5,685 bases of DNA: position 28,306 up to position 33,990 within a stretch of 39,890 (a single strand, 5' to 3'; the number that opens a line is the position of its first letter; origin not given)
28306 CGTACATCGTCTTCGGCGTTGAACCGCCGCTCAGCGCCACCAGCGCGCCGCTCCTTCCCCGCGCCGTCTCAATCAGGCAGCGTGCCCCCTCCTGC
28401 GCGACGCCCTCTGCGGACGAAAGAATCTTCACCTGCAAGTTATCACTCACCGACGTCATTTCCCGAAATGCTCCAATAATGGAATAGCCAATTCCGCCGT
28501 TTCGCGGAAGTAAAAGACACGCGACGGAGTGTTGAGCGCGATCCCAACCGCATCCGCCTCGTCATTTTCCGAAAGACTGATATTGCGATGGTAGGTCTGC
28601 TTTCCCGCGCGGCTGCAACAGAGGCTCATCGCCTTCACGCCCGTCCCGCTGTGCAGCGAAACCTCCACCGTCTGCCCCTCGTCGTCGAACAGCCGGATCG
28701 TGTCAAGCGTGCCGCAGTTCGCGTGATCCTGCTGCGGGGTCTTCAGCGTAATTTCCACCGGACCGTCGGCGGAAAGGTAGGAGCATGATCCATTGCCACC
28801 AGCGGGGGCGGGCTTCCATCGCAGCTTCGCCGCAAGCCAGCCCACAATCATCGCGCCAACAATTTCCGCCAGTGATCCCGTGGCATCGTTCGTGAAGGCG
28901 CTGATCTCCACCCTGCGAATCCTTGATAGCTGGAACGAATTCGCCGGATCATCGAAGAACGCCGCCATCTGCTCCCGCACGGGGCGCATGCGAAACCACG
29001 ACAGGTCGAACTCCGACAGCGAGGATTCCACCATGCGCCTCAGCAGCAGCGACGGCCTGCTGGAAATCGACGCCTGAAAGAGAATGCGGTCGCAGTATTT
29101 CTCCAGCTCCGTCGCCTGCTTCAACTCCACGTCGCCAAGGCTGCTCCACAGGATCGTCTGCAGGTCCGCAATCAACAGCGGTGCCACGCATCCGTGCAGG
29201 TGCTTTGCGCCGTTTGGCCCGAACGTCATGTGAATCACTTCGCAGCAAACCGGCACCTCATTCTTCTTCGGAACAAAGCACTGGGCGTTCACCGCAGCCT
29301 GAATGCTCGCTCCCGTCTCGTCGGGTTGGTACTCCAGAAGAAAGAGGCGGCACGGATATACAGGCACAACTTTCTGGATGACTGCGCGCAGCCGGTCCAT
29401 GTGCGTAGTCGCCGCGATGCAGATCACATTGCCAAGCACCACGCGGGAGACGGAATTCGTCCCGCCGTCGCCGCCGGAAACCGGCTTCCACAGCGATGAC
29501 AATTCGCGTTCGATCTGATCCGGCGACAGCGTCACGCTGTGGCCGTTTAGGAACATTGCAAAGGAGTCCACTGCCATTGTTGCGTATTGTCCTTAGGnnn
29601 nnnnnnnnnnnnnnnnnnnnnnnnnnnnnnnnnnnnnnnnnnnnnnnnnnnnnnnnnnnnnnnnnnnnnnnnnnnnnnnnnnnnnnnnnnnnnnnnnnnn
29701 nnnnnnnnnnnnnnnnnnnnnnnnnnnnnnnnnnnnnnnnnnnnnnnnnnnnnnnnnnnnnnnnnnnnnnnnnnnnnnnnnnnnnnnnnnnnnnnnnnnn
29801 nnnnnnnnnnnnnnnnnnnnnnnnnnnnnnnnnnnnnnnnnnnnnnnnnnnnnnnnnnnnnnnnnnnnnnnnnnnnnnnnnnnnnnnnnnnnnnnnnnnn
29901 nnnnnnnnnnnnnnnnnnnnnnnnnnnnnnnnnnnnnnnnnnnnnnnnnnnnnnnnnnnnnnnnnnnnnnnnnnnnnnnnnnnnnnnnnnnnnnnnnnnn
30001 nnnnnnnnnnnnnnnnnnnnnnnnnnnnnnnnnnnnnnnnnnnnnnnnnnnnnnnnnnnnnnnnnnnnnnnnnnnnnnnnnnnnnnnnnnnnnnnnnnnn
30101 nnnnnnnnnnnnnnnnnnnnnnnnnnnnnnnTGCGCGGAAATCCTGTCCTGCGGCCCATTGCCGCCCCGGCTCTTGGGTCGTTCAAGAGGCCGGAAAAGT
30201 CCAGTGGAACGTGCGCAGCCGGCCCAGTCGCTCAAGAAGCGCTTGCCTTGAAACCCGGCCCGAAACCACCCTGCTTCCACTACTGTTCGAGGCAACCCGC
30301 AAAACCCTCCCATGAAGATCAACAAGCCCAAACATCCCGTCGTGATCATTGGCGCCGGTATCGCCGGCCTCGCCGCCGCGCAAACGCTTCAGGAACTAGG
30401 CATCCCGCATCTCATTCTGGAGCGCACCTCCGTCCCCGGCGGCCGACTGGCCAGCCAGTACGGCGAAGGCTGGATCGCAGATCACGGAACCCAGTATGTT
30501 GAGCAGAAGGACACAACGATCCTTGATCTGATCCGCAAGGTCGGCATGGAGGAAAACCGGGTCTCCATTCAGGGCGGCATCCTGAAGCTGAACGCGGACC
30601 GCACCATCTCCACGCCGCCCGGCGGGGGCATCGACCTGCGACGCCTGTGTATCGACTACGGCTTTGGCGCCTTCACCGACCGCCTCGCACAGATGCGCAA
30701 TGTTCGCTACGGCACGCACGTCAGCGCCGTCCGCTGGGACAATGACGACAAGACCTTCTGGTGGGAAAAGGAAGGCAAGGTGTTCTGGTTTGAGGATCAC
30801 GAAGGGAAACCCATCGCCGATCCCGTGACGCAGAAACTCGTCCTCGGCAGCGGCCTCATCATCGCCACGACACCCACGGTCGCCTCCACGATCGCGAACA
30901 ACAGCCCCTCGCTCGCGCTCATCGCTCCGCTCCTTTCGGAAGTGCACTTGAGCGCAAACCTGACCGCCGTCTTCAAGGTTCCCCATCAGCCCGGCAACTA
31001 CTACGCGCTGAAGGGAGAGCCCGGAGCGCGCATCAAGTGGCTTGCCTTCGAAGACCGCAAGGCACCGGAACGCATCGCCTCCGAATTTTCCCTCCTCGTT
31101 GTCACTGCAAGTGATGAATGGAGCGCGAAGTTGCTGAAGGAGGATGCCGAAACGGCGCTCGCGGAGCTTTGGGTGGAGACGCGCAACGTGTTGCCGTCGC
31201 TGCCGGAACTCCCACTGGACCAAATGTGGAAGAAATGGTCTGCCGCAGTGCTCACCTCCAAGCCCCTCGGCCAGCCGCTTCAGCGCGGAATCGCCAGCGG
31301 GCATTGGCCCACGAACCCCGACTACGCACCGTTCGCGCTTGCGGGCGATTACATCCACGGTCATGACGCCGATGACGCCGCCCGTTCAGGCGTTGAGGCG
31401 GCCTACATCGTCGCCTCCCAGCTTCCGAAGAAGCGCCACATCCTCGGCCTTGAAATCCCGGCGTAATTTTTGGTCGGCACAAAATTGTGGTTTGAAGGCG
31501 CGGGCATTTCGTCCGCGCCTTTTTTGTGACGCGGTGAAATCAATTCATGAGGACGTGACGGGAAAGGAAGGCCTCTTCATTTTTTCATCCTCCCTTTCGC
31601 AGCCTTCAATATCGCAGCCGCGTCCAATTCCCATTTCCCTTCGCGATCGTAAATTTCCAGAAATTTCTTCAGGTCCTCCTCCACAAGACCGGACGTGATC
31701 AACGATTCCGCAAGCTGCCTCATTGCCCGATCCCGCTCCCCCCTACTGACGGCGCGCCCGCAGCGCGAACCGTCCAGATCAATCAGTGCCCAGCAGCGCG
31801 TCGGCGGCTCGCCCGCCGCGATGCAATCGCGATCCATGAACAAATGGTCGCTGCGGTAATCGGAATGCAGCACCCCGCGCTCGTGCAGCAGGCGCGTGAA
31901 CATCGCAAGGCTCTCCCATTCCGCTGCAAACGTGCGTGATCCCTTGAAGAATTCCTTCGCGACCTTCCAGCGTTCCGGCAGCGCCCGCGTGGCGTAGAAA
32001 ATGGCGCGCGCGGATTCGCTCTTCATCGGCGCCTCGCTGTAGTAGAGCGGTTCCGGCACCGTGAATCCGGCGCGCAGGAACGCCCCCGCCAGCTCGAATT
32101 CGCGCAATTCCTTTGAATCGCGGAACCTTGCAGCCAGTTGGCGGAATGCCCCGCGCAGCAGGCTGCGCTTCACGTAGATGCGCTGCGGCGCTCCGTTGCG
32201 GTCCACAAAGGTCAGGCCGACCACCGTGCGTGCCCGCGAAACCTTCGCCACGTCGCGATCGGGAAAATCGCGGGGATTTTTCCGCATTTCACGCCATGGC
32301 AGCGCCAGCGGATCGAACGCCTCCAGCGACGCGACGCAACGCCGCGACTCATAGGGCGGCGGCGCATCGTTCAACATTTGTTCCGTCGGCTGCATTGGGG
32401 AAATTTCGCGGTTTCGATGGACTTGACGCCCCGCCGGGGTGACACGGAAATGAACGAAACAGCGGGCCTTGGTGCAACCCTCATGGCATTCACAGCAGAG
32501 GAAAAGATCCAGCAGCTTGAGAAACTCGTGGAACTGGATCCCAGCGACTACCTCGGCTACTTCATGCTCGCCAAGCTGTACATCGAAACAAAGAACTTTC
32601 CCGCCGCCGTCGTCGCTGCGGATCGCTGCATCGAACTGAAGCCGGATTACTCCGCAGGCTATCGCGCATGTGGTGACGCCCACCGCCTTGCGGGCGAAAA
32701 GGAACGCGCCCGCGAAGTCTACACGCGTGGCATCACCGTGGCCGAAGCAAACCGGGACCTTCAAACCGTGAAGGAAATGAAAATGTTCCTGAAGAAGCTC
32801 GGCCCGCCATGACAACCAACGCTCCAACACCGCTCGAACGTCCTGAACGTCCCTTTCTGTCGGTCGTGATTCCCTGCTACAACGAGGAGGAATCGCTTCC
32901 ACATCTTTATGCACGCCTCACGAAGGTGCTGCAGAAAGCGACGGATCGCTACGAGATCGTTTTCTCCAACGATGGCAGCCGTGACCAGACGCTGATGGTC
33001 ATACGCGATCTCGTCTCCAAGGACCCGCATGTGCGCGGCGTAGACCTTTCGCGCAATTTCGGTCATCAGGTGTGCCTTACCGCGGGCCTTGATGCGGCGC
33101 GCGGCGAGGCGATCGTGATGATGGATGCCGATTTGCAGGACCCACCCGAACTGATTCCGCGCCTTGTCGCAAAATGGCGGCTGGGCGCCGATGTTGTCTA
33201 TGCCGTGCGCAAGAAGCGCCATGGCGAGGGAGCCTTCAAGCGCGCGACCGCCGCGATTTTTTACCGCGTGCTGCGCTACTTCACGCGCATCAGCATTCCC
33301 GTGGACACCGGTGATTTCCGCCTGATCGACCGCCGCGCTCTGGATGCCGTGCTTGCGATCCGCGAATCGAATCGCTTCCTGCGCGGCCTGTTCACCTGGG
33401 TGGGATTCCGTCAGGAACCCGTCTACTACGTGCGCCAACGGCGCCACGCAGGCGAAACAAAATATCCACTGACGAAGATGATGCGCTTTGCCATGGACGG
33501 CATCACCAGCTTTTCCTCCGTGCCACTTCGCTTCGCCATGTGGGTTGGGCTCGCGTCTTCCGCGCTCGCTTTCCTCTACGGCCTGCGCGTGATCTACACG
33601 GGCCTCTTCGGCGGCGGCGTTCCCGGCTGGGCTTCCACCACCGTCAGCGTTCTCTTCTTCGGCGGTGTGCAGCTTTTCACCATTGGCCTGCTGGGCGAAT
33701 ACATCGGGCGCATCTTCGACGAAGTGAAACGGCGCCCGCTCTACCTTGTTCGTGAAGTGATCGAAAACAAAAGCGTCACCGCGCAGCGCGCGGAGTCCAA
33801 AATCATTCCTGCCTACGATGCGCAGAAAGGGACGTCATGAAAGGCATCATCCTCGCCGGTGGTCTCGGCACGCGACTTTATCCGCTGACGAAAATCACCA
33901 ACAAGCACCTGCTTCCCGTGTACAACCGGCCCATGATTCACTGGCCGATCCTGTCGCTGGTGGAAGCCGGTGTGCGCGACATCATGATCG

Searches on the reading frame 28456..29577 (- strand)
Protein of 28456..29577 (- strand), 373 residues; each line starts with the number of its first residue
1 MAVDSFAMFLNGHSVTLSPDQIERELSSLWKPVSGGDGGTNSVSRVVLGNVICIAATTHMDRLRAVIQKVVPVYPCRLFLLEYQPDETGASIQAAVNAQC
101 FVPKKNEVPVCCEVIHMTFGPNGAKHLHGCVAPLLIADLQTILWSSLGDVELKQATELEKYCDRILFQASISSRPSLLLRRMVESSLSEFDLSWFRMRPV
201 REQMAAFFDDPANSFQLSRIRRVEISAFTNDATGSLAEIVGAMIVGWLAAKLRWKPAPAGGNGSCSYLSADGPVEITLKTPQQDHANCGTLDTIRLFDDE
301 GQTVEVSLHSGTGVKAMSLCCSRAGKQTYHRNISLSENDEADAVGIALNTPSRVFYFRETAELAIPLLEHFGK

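Call 23: search_protein_families(library=pfam, proteins=[window:28456-29577:-], max_evalue=0.001)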
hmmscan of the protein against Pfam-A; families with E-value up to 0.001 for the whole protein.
window:28456-29577:- (373 aa): 2 families
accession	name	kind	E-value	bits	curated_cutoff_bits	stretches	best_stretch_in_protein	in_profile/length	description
PF10128.15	OpcA_G6PD_assem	-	1.7e-12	47.8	27.9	1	74-181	8-115/118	Glucose-6-phosphate dehydrogenase subunit N-terminal domain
PF20171.3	OpcA_G6PD_C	-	1e-11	45.9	27.7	1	191-353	5-127/135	Glucose-6-phosphate dehydrogenase subunit C-terminal domain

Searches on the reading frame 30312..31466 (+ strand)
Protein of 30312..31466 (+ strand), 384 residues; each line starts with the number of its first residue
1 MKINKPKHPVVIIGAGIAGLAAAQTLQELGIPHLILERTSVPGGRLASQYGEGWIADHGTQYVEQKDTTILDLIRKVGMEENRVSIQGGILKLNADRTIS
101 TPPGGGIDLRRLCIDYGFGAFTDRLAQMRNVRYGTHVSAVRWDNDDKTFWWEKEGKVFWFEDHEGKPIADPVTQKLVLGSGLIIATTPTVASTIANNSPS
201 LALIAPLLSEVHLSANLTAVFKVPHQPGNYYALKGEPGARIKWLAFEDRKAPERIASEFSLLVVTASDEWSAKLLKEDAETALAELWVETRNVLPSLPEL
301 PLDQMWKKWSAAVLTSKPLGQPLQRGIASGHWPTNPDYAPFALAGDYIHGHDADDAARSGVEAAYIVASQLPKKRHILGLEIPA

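Call 23: search_protein_families(library=pfam, proteins=[window:30312-31466:+], max_evalue=0.001)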
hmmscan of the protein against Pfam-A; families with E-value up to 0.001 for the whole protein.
window:30312-31466:+ (384 aa): 8 families
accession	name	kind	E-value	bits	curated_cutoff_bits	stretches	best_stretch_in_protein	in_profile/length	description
PF01593.30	Amino_oxidase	-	7e-22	78.8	19.8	2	17-84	1-68/443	Flavin containing amine oxidoreductase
PF13450.12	NAD_binding_8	-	1.1e-10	42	21.9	1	12-75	1-66/68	NAD(P)-binding Rossmann-like domain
PF00890.30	FAD_binding_2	-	3.3e-07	30.3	20.4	1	10-61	2-53/414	FAD binding domain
PF01494.25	FAD_binding_3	-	9.1e-06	25.6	22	1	9-40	3-34/349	FAD binding domain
PF01266.30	DAO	-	1.9e-05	24.8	27.9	1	10-59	2-50/353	FAD dependent oxidoreductase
PF12831.13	FAD_oxidored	-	2.1e-05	24.4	27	1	10-61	2-53/416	FAD dependent oxidoreductase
PF07992.20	Pyr_redox_2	-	9.1e-05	22.4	26.1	1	9-47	2-41/291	Pyridine nucleotide-disulphide oxidoreductase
PF13738.12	Pyr_redox_3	-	0.00027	20.7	30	1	11-41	1-32/305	Pyridine nucleotide-disulphide oxidoreductase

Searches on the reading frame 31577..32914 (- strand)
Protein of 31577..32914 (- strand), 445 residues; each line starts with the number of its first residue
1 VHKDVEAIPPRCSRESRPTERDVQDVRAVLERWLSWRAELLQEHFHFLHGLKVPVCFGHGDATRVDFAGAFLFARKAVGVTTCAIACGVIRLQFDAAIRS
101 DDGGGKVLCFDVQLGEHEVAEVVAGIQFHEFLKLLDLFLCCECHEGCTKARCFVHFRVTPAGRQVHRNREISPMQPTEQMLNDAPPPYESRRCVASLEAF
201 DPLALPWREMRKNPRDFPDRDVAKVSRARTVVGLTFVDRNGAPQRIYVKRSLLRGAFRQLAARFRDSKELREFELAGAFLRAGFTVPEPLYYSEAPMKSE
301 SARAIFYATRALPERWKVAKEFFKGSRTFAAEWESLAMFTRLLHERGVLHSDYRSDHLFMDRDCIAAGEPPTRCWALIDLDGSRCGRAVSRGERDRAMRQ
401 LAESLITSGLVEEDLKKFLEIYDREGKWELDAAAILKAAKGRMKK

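Call 23: search_protein_families(library=pfam, proteins=[window:31577-32914:-], max_evalue=0.001)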
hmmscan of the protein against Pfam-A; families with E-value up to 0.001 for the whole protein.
window:31577-32914:- (445 aa): 2 families
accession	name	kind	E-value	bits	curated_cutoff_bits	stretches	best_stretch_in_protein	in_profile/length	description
PF06293.20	Kdo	-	3.2e-12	46.8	21.3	1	239-422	28-207/207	Lipopolysaccharide kinase (Kdo/WaaP) family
PF01636.29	APH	-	0.00079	19.7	23.2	0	308-386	127-200/239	Phosphotransferase enzyme family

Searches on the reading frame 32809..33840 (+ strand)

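Call 23: search_protein_families(library=pfam, proteins=[window:32809-33840:+], max_evalue=0.001)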
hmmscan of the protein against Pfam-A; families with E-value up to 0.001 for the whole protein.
window:32809-33840:+ (343 aa): 4 families
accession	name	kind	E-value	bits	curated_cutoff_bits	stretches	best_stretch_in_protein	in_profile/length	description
PF00535.33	Glycos_transf_2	-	1.9e-32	113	23.3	1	18-181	1-167/168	Glycosyl transferase family 2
PF13641.12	Glyco_tranf_2_3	-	3.7e-07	30.8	27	1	17-148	3-137/230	Glycosyltransferase like family 2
PF10111.15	Glyco_tranf_2_2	-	2.6e-05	24.3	27.3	1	18-108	1-91/276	Glycosyltransferase like family 2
PF13506.12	Glyco_transf_21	-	0.00019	21.4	21.7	1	90-181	22-117/174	Glycosyl transferase family 21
